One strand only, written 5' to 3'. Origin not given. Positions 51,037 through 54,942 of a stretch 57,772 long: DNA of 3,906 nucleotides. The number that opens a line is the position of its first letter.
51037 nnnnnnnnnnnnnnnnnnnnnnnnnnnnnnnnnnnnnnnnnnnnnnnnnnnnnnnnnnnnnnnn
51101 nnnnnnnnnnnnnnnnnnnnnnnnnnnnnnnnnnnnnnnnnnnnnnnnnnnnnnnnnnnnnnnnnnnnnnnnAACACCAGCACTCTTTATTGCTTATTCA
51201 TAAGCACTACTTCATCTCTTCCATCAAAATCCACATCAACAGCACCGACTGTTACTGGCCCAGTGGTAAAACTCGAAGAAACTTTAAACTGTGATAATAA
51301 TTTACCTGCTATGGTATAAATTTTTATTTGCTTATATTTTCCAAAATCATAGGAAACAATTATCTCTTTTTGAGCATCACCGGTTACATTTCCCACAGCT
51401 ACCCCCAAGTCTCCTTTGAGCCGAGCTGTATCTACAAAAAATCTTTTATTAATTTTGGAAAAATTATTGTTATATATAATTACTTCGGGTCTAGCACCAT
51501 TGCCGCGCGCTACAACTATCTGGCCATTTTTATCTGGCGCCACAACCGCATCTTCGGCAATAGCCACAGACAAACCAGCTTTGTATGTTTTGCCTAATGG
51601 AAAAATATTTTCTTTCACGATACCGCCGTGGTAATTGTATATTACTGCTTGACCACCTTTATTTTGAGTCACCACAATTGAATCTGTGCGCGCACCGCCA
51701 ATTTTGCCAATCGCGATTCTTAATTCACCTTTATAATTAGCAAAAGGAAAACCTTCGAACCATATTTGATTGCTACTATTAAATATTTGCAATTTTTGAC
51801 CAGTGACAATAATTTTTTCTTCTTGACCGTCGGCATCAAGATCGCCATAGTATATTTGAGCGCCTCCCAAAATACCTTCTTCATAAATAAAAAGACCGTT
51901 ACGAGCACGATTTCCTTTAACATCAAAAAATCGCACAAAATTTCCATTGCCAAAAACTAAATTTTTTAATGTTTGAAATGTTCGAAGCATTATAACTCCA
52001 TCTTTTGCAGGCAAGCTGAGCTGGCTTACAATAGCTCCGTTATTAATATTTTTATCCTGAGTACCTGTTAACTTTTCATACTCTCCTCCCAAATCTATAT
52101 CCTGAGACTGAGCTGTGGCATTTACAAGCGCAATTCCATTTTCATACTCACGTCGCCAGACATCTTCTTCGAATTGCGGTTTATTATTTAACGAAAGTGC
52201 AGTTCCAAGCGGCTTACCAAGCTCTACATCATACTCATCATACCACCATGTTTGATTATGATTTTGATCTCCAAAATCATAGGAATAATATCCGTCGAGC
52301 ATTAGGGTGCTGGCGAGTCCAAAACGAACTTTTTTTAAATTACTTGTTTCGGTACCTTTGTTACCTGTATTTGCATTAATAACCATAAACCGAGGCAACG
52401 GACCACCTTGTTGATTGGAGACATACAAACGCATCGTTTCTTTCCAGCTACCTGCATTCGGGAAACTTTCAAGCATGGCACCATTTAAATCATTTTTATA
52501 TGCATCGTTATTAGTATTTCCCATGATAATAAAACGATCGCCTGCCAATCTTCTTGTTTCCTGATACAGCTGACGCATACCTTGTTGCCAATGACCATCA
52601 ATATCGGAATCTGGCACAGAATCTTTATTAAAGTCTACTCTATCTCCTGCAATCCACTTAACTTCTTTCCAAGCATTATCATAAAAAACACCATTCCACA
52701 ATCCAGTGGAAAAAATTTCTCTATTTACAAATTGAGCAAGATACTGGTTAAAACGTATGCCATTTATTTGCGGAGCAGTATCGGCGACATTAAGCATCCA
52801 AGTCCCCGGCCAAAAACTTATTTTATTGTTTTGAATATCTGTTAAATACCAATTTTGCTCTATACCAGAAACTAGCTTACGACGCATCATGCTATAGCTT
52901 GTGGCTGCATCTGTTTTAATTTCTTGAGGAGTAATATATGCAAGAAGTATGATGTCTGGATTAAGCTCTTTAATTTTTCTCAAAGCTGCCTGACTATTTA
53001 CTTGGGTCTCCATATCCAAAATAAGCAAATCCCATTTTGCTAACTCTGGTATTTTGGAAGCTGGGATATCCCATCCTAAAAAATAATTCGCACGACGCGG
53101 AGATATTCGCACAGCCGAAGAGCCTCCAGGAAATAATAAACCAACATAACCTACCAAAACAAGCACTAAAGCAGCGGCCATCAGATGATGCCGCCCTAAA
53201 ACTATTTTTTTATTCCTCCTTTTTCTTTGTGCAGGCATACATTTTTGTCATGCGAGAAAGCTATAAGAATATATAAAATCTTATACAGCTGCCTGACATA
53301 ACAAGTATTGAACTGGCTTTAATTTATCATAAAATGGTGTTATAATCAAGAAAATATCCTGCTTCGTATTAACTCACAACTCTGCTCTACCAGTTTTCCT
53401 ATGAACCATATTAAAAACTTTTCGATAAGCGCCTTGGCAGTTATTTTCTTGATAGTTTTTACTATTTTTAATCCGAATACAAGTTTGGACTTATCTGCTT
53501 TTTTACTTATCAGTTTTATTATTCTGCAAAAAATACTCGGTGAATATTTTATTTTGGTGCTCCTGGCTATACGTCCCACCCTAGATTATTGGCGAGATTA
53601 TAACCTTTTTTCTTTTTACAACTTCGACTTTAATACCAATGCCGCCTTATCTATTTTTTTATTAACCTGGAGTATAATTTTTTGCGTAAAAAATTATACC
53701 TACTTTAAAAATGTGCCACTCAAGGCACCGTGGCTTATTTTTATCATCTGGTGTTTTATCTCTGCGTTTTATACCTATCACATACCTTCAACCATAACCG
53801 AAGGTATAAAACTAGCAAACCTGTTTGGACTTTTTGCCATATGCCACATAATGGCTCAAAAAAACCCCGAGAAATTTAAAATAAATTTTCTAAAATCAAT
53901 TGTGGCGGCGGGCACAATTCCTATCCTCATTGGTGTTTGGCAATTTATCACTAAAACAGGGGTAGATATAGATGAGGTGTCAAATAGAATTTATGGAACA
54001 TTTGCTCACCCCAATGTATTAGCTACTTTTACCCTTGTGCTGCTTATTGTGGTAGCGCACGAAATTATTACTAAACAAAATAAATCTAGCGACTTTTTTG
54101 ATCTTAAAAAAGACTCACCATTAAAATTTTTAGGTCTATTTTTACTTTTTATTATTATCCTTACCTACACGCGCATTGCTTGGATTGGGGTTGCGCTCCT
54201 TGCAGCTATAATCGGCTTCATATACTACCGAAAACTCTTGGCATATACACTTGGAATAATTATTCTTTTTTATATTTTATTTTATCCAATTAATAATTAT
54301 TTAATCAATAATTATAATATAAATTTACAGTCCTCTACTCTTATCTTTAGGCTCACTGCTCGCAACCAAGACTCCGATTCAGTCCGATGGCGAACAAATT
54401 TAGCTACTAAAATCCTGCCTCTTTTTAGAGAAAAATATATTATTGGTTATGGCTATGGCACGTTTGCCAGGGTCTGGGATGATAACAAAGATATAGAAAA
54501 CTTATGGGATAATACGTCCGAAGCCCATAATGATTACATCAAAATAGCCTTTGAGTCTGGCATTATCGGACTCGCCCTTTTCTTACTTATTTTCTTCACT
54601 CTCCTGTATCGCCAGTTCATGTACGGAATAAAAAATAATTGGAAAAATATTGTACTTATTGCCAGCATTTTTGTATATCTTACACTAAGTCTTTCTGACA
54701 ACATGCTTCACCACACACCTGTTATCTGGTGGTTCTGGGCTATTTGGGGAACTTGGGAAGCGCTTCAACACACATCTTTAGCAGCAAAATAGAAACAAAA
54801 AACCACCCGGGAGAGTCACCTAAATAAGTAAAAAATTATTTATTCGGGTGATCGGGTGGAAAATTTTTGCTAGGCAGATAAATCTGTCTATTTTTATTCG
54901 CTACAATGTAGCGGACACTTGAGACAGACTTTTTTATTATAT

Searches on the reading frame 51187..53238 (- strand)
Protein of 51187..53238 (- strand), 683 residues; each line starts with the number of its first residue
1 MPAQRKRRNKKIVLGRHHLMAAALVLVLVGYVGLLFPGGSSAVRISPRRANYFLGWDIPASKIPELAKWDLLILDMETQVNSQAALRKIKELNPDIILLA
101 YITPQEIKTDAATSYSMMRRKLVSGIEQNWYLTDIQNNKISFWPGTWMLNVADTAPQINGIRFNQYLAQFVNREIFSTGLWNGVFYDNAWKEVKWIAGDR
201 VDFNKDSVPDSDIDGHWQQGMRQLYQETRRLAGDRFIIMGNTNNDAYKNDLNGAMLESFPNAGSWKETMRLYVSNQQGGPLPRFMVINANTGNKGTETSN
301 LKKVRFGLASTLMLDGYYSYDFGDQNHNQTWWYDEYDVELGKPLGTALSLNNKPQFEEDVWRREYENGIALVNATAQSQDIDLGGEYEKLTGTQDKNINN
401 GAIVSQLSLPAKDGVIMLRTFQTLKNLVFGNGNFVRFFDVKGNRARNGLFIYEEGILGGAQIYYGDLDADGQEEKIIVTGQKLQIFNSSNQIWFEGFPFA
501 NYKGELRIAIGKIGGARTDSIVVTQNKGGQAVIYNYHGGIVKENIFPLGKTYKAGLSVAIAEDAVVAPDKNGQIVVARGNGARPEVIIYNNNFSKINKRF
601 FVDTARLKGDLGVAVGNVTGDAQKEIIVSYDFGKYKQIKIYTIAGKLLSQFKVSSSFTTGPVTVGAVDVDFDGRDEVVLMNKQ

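Call 5: search_protein_families(library=pfam, proteins=[window:51187-53238:-], max_evalue=0.1)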
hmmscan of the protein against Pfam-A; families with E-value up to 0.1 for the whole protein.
window:51187-53238:- (683 aa): 3 families
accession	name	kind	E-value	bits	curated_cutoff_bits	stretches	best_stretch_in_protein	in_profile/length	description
PF14885.12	GHL15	-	6e-33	115.4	27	1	90-368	1-270/271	Hypothetical glycosyl hydrolase family 15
PF13517.12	FG-GAP_3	-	8.1e-05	23.6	26.9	1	618-678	2-60/61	FG-GAP-like repeat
PF01839.29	FG-GAP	-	0.099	13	22.1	0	662-678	3-19/37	FG-GAP repeat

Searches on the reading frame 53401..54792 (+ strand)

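Call 5: search_protein_families(library=pfam, proteins=[window:53401-54792:+], max_evalue=0.1)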
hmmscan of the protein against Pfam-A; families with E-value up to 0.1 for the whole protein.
window:53401-54792:+ (463 aa): 3 families
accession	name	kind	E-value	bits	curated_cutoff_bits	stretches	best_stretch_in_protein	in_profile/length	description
PF04932.20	Wzy_C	-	7.4e-22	78.2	31.7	1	245-395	3-149/149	O-Antigen ligase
PF15864.10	PglL_A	-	0.0076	16.5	25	1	197-212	1-16/26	Protein glycosylation ligase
PF00599.22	Flu_M2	-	0.041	14.4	25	0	364-412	10-61/97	Influenza Matrix protein (M2)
